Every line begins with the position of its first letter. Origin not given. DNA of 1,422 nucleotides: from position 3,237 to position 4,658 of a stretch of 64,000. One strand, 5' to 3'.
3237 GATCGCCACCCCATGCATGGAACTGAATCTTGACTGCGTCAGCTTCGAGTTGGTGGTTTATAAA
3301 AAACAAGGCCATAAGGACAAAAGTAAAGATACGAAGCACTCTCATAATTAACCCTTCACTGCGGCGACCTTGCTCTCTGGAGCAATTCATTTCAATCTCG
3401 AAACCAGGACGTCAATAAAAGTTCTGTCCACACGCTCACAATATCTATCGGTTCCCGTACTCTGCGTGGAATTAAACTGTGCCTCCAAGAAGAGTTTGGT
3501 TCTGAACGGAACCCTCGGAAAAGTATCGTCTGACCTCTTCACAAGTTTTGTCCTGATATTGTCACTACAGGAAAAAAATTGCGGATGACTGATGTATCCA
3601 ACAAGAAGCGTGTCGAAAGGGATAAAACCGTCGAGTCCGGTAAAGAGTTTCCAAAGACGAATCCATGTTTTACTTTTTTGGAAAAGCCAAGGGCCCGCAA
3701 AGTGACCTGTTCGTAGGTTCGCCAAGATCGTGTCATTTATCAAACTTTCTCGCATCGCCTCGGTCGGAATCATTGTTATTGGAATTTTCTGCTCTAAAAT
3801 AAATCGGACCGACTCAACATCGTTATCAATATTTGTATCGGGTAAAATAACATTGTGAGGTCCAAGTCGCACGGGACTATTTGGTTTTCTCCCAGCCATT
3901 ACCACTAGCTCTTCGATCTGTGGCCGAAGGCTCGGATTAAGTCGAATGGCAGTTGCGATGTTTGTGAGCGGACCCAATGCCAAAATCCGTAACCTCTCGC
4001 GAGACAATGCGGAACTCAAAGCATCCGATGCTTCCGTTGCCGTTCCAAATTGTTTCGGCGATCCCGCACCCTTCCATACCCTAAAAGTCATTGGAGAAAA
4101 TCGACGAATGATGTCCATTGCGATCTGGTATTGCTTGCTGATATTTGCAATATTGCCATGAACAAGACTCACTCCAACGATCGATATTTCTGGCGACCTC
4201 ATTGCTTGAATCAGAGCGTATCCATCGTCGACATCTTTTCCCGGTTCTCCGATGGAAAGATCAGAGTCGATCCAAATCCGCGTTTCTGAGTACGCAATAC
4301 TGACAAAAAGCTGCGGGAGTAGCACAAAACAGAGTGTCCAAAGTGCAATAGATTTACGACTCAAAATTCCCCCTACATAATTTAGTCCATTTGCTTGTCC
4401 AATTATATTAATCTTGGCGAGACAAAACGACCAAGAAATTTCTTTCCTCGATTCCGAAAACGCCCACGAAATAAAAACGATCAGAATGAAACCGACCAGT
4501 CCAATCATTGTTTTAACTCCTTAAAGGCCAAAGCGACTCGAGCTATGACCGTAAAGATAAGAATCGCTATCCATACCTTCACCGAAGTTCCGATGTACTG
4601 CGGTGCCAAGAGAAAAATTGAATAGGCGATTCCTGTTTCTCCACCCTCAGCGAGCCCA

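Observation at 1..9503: Nine-gene translationally coupled operon extending the uncharacterised ynjBCD-ynjE-ynjF gene set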

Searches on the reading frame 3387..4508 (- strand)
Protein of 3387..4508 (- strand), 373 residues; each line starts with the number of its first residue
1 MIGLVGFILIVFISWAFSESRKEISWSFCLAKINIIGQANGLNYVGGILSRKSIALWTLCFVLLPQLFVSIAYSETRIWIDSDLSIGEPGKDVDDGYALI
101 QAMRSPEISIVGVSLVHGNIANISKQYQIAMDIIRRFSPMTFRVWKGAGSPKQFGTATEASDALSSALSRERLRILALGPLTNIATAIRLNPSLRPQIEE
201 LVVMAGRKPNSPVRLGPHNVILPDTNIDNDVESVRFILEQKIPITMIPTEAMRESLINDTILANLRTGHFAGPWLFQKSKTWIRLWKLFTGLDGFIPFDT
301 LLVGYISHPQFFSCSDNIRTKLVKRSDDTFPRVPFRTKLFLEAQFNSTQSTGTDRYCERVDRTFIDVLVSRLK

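Call 5: search_protein_families(library=pfam, proteins=[window:3387-4508:-], max_evalue=0.01)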
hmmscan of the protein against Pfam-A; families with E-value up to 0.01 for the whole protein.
window:3387-4508:- (373 aa): 2 families
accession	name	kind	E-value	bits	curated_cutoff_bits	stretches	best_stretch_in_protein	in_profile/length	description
PF01156.24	IU_nuc_hydro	-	4.7e-27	95.8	34.2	1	78-314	1-252/297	Inosine-uridine preferring nucleoside hydrolase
PF01773.25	Nucleos_tra2_N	-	0.0049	17.8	27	1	5-28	1-24/74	Na+ dependent nucleoside transporter N-terminus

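Call 6: search_protein_families(library=ncbifam, proteins=[window:3387-4508:-], max_evalue=0.01)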
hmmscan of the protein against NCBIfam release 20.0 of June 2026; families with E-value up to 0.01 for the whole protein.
window:3387-4508:- (373 aa): 4 families
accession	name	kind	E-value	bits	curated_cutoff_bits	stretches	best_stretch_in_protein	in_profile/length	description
NF008036.0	PRK10768.1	equivalog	2.7e-14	53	382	1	158-315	101-250/304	ribonucleoside hydrolase RihC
NF007417.0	PRK09955.1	equivalog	2.5e-11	43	459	1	173-316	119-257/313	ribosylpyrimidine nucleosidase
NF052221.1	UridNuclsHydUriH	equivalog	6.4e-11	42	450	1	173-263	119-203/310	uridine-preferring nucleoside hydrolase UriH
NF007761.0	PRK10443.1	equivalog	4.1e-08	32.7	433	1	169-260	115-200/311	pyrimidine-specific ribonucleoside hydrolase RihA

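Call 24: find_homologous_proteins(query=window:3387-4508:-, max_evalue=0.00001)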
Query window:3387-4508:- (373 aa): 36 proteins with E <= 0.00001 among 3092 candidates.
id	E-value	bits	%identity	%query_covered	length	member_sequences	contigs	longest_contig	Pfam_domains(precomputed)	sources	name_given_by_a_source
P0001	2.0e-247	838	100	100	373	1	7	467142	PF01156.25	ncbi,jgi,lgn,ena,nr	ncbi:MAG: hypothetical protein COT74_00660 [Bdellovibrionales bacterium CG10_big_fil_rev_8_21_14_0_1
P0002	1.6e-50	190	40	69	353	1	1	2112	PF01156.25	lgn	-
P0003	3.4e-47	179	35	85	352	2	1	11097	PF01156.25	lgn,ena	-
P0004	4.9e-43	166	35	79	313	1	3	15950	PF01156.25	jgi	jgi:inosine-uridine nucleoside N-ribohydrolase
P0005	1.2e-38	151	32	80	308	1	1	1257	PF01156.25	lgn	-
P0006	1.7e-37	148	36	67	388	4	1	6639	PF01156.25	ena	-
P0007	4.0e-37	146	35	70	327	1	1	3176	PF01156.25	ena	-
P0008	2.2e-36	144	33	78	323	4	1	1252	PF01156.25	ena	-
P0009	1.1e-35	141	34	73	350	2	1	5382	PF01156.25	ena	-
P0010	5.2e-34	136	36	67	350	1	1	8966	PF01156.25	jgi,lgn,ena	-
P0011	3.8e-31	127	34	65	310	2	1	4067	PF01156.25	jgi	jgi:purine nucleosidase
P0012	3.9e-31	127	33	64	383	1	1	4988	PF01156.25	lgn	-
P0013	1.5e-30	125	34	70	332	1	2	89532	PF01156.25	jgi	jgi:purine nucleosidase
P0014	1.8e-30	124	33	85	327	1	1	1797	PF01156.25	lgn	-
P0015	3.3e-29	120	31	64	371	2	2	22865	PF01156.25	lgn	-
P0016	1.9e-28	118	32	64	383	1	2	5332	PF01156.25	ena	-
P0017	6.2e-28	116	31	83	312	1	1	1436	PF01156.25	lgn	-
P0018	4.2e-27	113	32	66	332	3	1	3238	PF01156.25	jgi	jgi:purine nucleosidase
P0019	5.5e-26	110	33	68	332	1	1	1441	PF01156.25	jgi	jgi:purine nucleosidase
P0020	6.8e-26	109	32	65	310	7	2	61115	PF01156.25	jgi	jgi:inosine-uridine nucleoside N-ribohydrolase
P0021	3.3e-25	107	29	73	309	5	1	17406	PF01156.25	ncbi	ncbi:MAG: nucleoside hydrolase [Spirochaetota bacterium]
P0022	1.6e-21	95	30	65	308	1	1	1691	PF01156.25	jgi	jgi:purine nucleosidase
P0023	5.7e-18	83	34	43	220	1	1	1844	PF01156.25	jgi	jgi:purine nucleosidase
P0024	7.7e-16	76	29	66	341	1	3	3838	PF01156.25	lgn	-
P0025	1.4e-14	72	28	67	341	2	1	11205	PF01156.25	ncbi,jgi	jgi:inosine-uridine nucleoside N-ribohydrolase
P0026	7.2e-14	70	28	66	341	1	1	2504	PF01156.25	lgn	-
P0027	4.0e-13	67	27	64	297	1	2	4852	PF01156.25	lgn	-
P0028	6.0e-11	60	34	50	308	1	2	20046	PF01156.25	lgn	-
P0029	2.0e-10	58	30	46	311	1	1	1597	PF01156.25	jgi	jgi:inosine-uridine nucleoside N-ribohydrolase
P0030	2.5e-10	58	29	64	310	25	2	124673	PF01156.25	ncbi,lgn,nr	ncbi:MAG: nucleoside hydrolase [Peptoniphilaceae bacterium]|nr:nucleoside hydrolase [Peptoniphilacea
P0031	9.9e-8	50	25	64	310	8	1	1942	PF01156.25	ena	-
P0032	2.3e-7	48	24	79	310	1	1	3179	PF01156.25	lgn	-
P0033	8.7e-7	46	25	63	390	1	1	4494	PF01156.25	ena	-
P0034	2.2e-6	45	26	64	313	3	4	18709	PF01156.25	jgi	-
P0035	4.7e-6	44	25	48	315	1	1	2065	PF01156.25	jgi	jgi:purine nucleosidase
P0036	4.8e-6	44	24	64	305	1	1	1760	PF01156.25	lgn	-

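Call 25: find_encoding_contigs(protein=P0003, flank=10000, max_places=3)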
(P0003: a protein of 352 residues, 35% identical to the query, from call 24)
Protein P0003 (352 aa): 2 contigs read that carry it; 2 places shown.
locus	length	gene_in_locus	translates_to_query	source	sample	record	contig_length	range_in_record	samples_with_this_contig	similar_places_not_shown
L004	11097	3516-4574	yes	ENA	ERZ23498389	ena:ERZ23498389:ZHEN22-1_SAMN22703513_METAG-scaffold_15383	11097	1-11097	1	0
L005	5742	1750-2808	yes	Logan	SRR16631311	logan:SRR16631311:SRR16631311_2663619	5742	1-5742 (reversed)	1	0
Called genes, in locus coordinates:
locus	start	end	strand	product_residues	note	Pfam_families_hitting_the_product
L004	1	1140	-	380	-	?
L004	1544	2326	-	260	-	PF00106:adh_short, PF08659:KR, PF13561:adh_short_C2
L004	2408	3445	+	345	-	PF01636:APH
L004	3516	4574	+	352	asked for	PF01156:IU_nuc_hydro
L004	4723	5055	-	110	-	-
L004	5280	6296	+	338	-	PF00561:Abhydrolase_1, PF05728:UPF0227 (faint), PF12146:Hydrolase_4, PF12697:Abhydrolase_6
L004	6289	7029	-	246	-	PF27507:DjlA_TM, PF05099:TerB, PF00226:DnaJ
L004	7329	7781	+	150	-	PF01479:S4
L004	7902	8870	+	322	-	PF01266:DAO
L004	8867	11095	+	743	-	?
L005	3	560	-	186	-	?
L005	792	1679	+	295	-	PF01636:APH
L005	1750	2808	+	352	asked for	PF01156:IU_nuc_hydro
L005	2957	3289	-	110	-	-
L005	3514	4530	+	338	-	PF00561:Abhydrolase_1, PF05728:UPF0227 (faint), PF12146:Hydrolase_4, PF12697:Abhydrolase_6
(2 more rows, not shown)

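Call 26: find_encoding_contigs(protein=P0004, flank=10000, max_places=3)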
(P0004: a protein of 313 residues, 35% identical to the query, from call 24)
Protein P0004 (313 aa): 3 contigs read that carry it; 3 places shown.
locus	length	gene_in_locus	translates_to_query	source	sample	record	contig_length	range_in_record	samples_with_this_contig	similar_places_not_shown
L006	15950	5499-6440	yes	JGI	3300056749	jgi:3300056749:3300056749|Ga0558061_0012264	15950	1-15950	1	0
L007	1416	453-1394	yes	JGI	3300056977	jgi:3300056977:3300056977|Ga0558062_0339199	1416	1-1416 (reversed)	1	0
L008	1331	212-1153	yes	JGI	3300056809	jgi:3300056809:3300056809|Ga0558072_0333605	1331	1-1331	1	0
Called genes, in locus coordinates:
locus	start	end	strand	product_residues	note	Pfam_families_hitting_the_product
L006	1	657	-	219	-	?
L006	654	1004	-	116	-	PF04972:BON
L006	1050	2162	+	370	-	PF00582:Usp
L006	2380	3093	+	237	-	PF27154:ORF11_beta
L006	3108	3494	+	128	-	-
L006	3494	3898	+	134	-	PF00571:CBS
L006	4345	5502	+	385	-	PF01636:APH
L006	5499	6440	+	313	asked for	PF01156:IU_nuc_hydro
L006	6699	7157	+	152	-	PF20598:DUF6795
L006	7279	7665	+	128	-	-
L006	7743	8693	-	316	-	-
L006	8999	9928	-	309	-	PF00126:HTH_1, PF03466:LysR_substrate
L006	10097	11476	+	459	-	PF00654:Voltage_CLC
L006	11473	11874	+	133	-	-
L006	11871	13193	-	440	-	PF01590:GAF (weak), PF13185:GAF_2, PF00512:HisKA, PF02518:HATPase_c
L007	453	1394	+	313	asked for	PF01156:IU_nuc_hydro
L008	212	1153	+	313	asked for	PF01156:IU_nuc_hydro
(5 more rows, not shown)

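Call 27: find_encoding_contigs(protein=P0013, flank=10000, max_places=3)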
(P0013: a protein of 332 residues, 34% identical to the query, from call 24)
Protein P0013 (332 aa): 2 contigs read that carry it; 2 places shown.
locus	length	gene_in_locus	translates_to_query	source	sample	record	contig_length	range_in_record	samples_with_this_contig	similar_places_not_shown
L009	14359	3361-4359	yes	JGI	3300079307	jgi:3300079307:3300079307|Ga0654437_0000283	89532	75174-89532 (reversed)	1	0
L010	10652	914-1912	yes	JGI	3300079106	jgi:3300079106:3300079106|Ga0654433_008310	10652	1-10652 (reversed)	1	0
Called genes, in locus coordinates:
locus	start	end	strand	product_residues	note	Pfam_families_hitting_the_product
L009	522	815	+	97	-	PF07704:PSK_trans_fac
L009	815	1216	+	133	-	PF01850:PIN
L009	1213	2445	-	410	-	PF02771:Acyl-CoA_dh_N, PF02770:Acyl-CoA_dh_M, PF00441:Acyl-CoA_dh_1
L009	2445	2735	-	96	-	PF03992:ABM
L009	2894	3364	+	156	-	PF12802:MarR_2 (weak)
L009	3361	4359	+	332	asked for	PF01156:IU_nuc_hydro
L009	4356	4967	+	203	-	PF01209:Ubie_methyltran (weak), PF13489:Methyltransf_23, PF13847:Methyltransf_31, PF08241:Methyltransf_11, PF08242:Methyltransf_12, PF13649:Methyltransf_25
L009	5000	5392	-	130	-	PF01850:PIN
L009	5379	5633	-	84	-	PF04014:MazE_antitoxin (weak)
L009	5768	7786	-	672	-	PF00289:Biotin_carb_N, PF02786:CPSase_L_D2, PF02222:ATP-grasp (weak), PF07478:Dala_Dala_lig_C (weak), PF02785:Biotin_carb_C, PF18140:PCC_BT, PF00364:Biotin_lipoyl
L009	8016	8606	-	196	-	PF01292:Ni_hydr_CYTB, PF14358:DUF4405 (faint)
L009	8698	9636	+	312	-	PF00126:HTH_1, PF03466:LysR_substrate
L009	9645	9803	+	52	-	-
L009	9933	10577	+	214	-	-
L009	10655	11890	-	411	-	PF00756:Esterase, PF00326:Peptidase_S9 (faint), PF12146:Hydrolase_4 (weak)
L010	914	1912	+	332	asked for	PF01156:IU_nuc_hydro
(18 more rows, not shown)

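Call 36: search_solved_structures(query=window:3387-4508:-, max_evalue=0.001, show_alignments=1)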
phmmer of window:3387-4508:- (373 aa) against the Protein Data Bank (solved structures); distinct sequences matched with E-value up to 0.001: 16.
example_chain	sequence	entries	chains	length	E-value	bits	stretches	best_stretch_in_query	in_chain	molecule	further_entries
6zk1_A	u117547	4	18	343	2.6e-11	46.4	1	171-316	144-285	Pyrimidine-specific ribonucleoside hydrolase rihA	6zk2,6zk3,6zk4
1q8f_A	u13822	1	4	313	2.7e-10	43.1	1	173-312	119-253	Pyrimidine nucleoside hydrolase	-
3mkm_A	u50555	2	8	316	2.7e-10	43.1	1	173-312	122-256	Putative uncharacterized protein YeiK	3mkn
3b9x_A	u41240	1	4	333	3.2e-10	42.8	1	173-312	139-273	Pyrimidine-specific ribonucleoside hydrolase rihB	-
6ba0_A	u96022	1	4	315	1.5e-07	34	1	173-263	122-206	Cytidine/uridine-specific hydrolase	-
4kpo_A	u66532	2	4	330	7.3e-07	31.8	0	160-207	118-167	Nucleoside N-ribohydrolase 3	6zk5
6ba1_A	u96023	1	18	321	1.4e-06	30.9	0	175-260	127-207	Inosine-uridine preferring nucleoside hydrolase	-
4kpn_A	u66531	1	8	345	7.2e-06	28.5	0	173-207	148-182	Nucleoside N-ribohydrolase 1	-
8db6_B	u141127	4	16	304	1.4e-05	27.5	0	161-215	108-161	Inosine-uridine preferring nucleoside hydrolase family protein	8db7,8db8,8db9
1mas_A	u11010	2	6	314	2.1e-05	27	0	172-266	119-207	INOSINE-URIDINE NUCLEOSIDE N-RIBOHYDROLASE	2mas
5tsq_A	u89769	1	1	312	0.00013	24.3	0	172-265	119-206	IUnH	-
3fz0_A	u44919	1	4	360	0.00018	23.9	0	174-198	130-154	Nucleoside hydrolase, putative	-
3t8i_A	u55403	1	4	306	0.00027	23.4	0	168-254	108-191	Purine nucleosidase, (IunH-2)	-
8ctm_A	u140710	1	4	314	0.00047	22.6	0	172-260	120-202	Inosine-uridine preferring nucleoside hydrolase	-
1ezr_A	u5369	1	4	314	0.00051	22.4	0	172-252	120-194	NUCLEOSIDE HYDROLASE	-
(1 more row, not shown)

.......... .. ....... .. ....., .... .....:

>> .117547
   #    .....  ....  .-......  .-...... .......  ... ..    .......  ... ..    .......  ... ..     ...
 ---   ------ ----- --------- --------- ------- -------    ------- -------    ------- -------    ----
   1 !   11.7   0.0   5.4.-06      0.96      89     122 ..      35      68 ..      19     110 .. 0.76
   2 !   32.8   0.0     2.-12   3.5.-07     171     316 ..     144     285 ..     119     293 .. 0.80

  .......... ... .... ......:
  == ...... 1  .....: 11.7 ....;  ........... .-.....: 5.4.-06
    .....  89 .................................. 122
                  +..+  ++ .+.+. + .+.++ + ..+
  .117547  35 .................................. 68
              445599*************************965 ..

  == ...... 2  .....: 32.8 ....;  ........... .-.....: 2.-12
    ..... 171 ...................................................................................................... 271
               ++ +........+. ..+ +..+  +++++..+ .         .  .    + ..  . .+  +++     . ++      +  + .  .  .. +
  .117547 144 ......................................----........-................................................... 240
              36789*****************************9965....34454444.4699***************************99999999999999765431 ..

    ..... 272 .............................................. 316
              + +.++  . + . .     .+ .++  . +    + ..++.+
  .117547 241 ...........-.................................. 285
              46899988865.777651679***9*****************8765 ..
